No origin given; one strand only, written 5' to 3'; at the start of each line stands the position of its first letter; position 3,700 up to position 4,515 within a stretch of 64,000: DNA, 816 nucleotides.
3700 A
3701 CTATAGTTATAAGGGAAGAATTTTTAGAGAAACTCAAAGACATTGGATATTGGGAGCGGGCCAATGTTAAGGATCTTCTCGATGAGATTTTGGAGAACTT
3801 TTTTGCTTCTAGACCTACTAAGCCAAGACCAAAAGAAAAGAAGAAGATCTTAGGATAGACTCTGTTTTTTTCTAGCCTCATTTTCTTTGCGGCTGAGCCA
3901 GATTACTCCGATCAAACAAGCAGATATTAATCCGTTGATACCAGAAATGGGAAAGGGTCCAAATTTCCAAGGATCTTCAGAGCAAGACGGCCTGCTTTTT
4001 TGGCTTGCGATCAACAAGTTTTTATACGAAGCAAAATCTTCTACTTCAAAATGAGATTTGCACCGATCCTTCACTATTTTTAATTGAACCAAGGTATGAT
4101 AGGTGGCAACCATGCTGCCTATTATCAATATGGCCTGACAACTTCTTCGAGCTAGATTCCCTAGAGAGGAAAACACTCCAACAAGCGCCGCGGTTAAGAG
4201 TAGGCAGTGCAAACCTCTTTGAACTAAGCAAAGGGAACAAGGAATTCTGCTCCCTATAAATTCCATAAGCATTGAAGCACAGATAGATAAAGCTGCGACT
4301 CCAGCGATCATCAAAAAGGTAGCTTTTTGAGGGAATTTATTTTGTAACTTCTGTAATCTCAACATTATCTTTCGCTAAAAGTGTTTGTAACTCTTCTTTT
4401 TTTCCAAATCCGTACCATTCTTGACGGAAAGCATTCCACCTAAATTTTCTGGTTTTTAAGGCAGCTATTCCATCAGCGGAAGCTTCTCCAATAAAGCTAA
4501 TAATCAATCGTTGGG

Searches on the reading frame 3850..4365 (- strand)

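Call 75: search_protein_families(library=pfam, max_evalue=0.001, proteins=[window:3850-4365:-])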
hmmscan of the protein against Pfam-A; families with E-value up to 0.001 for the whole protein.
window:3850-4365:- (171 aa): 1 family
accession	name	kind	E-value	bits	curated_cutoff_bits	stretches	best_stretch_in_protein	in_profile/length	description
PF02600.21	DsbB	-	3.8e-17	63.5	22.1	1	14-156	2-146/148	Disulfide bond formation protein DsbB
